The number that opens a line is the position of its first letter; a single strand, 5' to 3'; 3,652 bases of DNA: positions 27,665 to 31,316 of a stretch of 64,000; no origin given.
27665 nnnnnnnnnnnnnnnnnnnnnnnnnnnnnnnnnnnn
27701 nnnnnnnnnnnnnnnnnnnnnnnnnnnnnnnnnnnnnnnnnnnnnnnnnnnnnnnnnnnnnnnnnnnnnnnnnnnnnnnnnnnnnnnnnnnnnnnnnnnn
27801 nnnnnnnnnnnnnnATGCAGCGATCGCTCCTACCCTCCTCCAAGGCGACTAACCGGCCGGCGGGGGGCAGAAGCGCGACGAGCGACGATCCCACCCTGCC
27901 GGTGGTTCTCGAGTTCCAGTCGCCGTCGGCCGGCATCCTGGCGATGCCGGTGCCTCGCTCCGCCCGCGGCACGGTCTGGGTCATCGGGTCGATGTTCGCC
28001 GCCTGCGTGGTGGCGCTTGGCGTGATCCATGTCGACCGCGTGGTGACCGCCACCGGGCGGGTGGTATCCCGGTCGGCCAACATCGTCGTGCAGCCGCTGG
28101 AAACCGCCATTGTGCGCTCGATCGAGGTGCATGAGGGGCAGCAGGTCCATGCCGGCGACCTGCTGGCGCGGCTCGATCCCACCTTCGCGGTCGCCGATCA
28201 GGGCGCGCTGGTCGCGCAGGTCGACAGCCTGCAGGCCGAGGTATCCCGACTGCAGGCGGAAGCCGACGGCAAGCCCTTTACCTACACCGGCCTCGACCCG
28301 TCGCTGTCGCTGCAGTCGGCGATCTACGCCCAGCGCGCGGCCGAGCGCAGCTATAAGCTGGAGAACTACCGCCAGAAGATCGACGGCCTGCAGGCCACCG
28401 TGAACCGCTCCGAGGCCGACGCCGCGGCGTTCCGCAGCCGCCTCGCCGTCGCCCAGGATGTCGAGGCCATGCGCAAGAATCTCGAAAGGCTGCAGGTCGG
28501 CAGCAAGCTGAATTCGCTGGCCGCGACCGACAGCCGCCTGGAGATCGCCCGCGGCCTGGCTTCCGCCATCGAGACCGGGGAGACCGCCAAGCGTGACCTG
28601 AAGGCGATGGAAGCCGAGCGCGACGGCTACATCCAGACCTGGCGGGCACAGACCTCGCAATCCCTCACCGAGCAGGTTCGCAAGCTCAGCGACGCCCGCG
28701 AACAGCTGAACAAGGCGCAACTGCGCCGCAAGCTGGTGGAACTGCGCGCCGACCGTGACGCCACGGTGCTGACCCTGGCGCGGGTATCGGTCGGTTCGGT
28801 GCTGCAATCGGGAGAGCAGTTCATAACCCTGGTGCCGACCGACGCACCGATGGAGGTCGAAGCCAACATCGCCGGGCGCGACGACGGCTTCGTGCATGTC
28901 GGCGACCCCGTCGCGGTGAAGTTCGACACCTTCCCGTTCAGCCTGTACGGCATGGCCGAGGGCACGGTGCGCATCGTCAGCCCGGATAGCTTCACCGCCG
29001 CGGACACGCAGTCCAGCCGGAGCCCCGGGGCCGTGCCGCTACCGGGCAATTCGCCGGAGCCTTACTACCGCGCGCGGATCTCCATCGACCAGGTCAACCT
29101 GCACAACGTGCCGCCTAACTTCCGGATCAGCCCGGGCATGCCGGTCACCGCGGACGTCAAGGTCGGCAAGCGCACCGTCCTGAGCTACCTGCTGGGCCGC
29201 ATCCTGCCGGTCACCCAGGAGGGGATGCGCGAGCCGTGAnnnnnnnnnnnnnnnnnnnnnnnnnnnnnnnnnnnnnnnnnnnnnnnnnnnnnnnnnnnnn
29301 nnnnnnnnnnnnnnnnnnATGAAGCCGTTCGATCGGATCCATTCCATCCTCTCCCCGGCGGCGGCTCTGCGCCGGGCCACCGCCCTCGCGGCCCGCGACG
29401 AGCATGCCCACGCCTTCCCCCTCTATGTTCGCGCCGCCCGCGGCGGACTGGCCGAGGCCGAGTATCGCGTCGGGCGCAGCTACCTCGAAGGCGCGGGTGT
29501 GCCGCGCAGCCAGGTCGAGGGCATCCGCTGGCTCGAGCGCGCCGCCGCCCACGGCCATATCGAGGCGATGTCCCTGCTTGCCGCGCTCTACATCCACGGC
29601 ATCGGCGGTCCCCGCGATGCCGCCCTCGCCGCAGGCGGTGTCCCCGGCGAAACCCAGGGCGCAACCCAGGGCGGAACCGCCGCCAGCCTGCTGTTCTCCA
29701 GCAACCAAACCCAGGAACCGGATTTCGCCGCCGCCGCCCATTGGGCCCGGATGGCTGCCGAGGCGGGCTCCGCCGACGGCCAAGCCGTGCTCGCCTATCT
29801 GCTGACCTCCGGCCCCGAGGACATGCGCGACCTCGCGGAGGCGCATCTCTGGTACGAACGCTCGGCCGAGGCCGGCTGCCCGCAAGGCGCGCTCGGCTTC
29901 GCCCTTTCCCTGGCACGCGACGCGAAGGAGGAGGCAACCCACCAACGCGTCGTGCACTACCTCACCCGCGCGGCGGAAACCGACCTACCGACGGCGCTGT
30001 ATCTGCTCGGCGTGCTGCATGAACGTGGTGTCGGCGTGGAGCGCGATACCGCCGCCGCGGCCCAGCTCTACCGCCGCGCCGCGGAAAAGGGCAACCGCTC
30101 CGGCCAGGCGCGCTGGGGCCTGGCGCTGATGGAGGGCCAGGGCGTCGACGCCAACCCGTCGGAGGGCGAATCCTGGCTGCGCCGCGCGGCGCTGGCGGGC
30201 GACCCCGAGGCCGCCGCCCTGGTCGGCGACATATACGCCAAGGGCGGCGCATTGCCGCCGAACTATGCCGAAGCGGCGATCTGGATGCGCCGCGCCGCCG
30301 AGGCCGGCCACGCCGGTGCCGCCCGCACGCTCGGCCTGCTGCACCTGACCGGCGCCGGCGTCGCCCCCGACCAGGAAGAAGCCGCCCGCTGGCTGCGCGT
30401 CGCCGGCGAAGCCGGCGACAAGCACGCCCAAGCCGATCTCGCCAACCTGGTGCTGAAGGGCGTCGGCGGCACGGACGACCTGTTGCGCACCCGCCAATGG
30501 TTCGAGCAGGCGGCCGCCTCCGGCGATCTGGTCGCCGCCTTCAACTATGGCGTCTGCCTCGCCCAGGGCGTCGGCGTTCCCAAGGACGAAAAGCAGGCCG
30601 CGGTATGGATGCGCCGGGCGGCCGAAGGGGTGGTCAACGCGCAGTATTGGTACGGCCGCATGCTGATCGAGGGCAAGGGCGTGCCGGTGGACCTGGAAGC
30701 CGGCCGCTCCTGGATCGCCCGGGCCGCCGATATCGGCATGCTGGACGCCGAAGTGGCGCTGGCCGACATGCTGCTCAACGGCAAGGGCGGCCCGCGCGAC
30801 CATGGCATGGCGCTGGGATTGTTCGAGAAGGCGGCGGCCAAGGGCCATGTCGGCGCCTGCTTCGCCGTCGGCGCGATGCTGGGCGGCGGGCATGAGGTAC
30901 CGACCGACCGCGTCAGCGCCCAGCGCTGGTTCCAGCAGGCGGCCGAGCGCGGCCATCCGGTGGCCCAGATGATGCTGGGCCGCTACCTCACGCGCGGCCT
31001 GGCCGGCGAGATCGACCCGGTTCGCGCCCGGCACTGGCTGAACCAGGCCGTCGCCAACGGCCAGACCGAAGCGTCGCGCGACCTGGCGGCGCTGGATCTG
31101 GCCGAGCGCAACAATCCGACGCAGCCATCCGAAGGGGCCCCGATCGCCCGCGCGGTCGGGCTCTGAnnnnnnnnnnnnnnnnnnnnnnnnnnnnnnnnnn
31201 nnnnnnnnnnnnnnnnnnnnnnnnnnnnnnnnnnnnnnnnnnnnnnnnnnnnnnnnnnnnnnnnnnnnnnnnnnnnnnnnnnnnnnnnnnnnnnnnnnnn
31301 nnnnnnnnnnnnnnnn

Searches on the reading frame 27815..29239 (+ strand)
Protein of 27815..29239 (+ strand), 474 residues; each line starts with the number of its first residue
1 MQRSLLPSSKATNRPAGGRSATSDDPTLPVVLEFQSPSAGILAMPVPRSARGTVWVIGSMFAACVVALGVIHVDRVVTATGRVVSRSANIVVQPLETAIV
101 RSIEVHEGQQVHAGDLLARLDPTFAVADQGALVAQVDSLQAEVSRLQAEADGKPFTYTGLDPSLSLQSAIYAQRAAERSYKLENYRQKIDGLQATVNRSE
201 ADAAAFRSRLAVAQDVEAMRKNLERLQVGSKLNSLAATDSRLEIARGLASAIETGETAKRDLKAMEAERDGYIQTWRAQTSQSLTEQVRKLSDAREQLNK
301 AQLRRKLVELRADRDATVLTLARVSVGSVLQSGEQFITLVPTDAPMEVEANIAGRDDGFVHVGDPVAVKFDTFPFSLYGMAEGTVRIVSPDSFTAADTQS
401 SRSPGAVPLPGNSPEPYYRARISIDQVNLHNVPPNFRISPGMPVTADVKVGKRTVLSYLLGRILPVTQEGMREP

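Call 6: search_protein_families(library=pfam, proteins=[window:27815-29239:+], max_evalue=0.001)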
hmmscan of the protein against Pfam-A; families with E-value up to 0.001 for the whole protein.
window:27815-29239:+ (474 aa): 3 families
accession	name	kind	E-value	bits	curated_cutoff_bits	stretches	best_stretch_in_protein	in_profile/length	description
PF13437.12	HlyD_3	-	2.3e-12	48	22.2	1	310-399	2-85/106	HlyD family secretion protein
PF13533.13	Biotin_lipoyl_2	-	3.5e-06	27.1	29.8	1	98-121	9-32/32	Biotin-lipoyl like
PF16576.10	HlyD_D23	-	6.1e-06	26.1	30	0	76-391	5-187/214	Barrel-sandwich domain of CusB or HlyD membrane-fusion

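Call 26: search_protein_families(library=ncbifam, proteins=[window:27815-29239:+], max_evalue=0.001)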
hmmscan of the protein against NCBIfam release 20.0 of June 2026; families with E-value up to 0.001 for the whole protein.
window:27815-29239:+ (474 aa): 7 families
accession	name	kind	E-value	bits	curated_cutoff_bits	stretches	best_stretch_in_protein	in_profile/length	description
TIGR01843.1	type_I_hlyD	subfamily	9.2e-113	377.4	208.65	1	48-473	2-421/422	HlyD family type I secretion periplasmic adaptor subunit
NF002939.0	PRK03598.1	equivalog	8.2e-13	48.2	393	2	257-394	153-287/332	secretion protein HlyD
TIGR00998.1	8a0101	subfamily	9e-12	44.6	390.8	1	64-374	17-269/334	EmrA/EmrK family multidrug efflux transporter periplasmic adaptor subunit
TIGR03794.1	NHLM_micro_HlyD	equivalog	4.3e-08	32.5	156.2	1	74-389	43-337/421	NHLP bacteriocin system secretion protein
TIGR01730.1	RND_mfp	subfamily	2.1e-07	30.3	94.9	1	74-149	12-86/322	efflux RND transporter periplasmic adaptor subunit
NF007785.0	PRK10476.1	equivalog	5e-05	22.3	376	0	62-144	21-103/347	multidrug transporter subunit MdtN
NF045904.1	RND-peri-MexE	equivalog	0.00071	18.6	714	1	80-201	55-167/390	multidrug efflux RND transporter periplasmic adaptor subunit MexE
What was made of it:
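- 27815..29239 (+): HlyD-family T1SS periplasmic adaptor. TIGR01843 377 bits against a cut-off of 209 (call 26).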

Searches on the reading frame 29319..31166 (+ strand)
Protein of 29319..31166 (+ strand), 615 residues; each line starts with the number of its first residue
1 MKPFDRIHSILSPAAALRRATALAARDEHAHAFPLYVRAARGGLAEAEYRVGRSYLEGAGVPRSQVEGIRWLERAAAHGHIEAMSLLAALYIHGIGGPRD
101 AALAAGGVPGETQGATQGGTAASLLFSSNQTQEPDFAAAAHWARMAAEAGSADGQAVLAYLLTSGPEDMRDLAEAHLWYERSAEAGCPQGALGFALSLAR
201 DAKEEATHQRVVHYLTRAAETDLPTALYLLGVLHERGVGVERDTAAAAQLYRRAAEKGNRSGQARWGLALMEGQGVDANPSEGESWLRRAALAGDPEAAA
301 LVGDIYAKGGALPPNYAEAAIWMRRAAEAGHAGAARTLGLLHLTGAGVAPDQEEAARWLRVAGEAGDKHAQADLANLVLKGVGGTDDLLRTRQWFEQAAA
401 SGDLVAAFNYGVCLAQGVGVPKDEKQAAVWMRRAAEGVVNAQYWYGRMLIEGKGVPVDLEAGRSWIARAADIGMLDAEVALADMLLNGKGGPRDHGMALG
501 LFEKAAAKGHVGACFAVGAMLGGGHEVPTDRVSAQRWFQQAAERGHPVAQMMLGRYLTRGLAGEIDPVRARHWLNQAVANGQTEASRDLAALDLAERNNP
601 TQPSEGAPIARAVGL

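Call 6: search_protein_families(library=pfam, proteins=[window:29319-31166:+], max_evalue=0.001)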
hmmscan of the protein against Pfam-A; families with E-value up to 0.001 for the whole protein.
window:29319-31166:+ (615 aa): 2 families
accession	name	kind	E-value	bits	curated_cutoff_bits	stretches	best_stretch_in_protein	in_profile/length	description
PF08238.18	Sel1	-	1e-84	276.4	30.7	9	45-80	1-36/36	Sel1 repeat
PF23310.1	TPR_27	-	3.3e-06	27.2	27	0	495-521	45-71/110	Plant tetratrico peptide repeats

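Call 26: search_protein_families(library=ncbifam, proteins=[window:29319-31166:+], max_evalue=0.001)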
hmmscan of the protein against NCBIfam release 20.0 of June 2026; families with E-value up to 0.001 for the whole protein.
window:29319-31166:+ (615 aa): 4 families
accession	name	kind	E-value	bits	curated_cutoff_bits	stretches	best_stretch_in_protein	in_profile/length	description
NF033786.1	phenyl_MerG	equivalog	1e-37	130.2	350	4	285-407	55-185/217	phenylmercury resistance protein MerG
NF047621.1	FlgprotMotXVib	equivalog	9.7e-35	119.9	330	5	408-498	76-167/211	flagellar protein MotX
NF045484.1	TransRegExoR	equivalog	3.4e-26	92.1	450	3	534-585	148-199/267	exopolysaccharide production regulator ExoR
NF038194.1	AlgK_TPR_lipo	equivalog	2.2e-22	79.4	700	3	504-592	291-378/448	alginate biosynthesis TPR repeat lipoprotein AlgK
